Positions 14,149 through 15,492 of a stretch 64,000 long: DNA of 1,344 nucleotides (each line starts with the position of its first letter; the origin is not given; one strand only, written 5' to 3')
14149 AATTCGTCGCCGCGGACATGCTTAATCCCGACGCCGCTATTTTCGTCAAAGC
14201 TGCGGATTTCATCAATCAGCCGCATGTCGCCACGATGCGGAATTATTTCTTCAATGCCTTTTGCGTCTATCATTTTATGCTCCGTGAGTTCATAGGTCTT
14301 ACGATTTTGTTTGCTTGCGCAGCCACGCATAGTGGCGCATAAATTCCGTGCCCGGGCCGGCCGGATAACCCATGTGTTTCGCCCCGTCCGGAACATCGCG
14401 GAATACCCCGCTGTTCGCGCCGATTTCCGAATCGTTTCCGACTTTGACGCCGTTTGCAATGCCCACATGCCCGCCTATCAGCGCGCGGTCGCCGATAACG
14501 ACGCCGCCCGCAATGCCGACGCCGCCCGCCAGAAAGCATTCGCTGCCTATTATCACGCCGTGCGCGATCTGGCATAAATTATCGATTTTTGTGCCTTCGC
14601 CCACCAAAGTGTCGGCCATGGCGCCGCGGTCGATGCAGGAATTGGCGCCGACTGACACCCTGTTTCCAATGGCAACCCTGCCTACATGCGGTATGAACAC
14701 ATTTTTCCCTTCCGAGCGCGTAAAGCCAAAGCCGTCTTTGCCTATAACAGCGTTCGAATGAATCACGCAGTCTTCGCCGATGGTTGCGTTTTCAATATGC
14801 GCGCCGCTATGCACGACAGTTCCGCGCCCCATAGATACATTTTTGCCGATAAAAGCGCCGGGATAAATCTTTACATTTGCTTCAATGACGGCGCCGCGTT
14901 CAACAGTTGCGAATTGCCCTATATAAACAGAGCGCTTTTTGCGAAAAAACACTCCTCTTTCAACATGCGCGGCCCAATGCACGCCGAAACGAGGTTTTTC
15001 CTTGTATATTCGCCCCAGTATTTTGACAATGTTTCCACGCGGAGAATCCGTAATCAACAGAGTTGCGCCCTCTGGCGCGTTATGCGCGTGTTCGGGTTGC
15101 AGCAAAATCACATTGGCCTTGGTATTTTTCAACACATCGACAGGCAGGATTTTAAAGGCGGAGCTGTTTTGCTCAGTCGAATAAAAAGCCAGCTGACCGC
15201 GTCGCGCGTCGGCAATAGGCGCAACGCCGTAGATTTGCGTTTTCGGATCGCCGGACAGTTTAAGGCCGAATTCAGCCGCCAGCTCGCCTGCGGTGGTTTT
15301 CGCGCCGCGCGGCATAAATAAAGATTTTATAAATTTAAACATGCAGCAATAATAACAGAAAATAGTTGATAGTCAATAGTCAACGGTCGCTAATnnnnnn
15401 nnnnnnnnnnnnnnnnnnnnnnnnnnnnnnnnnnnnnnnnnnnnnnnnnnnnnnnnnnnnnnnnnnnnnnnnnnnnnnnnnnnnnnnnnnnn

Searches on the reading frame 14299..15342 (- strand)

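Call 13: search_protein_families(library=pfam, proteins=[window:14299-15342:-], max_evalue=0.001)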
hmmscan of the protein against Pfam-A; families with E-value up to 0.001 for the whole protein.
window:14299-15342:- (347 aa): 6 families
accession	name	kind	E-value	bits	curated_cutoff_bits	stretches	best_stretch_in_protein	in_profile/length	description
PF00132.30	Hexapep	-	1.2e-29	101.2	27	4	244-279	1-36/36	Bacterial transferase hexapeptide (six repeats)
PF25084.1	LbH_EIF2B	-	7.2e-12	45.7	54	2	155-200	8-53/105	EIF2B subunit epsilon LbH domain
PF14602.12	Hexapep_2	-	1.4e-10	41.1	27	1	281-311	2-30/34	Hexapeptide repeat of succinyl-transferase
PF04613.19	LpxD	-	1.8e-09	37.7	30.8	1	36-108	3-67/70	UDP-3-O-[3-hydroxymyristoyl] glucosamine N-acyltransferase, LpxD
PF24894.1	Hexapep_GlmU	-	1.1e-08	35.6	23.3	0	120-169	42-87/104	GlmU-like, C-terminal hexapeptide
PF25087.1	GMPPB_C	-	0.00069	19.7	39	0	153-214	7-68/110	GMPPB C-terminal domain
